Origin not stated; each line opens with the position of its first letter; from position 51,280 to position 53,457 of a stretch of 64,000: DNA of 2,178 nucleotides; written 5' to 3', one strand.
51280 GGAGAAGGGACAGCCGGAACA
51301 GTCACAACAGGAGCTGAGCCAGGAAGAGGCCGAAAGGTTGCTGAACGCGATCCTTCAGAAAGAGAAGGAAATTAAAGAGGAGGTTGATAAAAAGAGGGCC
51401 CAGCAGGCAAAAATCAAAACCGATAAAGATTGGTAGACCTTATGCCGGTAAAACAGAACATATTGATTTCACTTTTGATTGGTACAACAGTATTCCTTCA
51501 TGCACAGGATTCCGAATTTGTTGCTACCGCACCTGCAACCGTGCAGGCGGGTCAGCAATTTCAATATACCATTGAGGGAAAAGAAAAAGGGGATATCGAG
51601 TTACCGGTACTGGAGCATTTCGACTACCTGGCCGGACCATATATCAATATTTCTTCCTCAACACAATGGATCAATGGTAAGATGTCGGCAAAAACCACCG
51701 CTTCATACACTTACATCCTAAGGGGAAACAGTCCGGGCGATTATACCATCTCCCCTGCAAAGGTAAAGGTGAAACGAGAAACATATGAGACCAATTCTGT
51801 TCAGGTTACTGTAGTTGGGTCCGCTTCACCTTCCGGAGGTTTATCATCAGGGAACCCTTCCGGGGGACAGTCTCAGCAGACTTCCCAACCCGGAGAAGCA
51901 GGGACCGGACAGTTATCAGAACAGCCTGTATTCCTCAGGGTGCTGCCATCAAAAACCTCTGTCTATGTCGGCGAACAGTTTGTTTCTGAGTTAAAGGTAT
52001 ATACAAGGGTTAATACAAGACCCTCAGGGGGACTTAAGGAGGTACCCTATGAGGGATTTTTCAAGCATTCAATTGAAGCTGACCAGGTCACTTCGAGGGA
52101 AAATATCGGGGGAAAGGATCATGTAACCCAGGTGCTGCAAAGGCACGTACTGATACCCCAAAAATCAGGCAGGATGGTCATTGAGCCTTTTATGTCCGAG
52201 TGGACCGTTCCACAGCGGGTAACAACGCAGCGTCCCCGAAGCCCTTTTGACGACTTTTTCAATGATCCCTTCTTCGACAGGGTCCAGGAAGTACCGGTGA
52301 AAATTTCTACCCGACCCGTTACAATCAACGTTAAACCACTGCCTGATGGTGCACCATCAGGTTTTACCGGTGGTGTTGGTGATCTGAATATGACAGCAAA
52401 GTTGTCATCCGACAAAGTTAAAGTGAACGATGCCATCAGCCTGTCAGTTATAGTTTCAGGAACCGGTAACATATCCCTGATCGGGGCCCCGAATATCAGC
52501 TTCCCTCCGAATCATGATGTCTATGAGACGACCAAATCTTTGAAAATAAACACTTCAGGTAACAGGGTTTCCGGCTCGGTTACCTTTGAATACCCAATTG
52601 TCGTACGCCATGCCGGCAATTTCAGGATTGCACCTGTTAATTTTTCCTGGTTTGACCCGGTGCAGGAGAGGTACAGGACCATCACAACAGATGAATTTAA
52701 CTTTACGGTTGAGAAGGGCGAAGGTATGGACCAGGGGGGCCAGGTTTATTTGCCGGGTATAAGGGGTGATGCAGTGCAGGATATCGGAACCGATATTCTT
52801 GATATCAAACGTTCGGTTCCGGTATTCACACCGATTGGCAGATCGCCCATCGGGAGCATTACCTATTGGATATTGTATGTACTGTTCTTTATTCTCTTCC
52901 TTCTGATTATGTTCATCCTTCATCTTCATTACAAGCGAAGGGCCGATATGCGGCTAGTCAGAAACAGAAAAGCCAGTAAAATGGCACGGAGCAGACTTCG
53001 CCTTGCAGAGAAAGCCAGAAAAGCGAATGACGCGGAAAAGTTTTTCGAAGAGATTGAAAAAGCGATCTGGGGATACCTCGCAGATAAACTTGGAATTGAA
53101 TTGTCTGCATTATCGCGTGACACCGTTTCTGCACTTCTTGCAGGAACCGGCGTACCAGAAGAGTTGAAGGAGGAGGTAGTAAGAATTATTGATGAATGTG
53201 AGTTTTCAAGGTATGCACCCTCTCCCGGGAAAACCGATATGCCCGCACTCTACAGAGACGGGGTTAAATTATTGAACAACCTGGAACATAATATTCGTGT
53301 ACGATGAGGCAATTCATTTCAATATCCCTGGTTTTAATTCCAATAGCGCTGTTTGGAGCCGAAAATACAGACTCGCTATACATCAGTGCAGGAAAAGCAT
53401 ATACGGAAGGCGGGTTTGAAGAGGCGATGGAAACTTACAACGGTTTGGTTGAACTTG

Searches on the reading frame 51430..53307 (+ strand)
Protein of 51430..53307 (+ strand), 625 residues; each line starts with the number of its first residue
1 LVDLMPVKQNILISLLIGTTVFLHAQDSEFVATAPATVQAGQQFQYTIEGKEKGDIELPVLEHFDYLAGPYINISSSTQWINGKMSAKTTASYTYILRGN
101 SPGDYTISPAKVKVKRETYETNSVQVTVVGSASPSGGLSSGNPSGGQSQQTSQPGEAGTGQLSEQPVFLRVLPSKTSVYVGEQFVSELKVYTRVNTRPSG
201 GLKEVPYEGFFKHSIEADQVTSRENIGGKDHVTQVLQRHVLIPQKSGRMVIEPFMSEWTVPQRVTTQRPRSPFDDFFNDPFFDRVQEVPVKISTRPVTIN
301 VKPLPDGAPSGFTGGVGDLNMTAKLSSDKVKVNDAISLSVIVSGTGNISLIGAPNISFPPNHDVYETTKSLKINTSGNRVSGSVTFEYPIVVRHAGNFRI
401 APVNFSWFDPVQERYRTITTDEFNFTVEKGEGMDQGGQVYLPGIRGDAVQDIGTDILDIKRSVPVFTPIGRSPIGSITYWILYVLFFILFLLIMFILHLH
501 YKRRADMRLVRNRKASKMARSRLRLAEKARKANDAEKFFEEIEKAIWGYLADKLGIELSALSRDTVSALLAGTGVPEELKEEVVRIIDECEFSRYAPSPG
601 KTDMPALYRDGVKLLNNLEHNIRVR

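Call 9: search_protein_families(library=pfam, proteins=[window:51430-53307:+], max_evalue=0.00001)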
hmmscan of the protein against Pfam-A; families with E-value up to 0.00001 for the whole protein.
window:51430-53307:+ (625 aa): 1 family
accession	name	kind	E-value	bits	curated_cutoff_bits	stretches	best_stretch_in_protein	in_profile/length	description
PF13584.12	BatD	-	3.7e-37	127.3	24.1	2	33-128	3-92/92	BatD DUF11 like domain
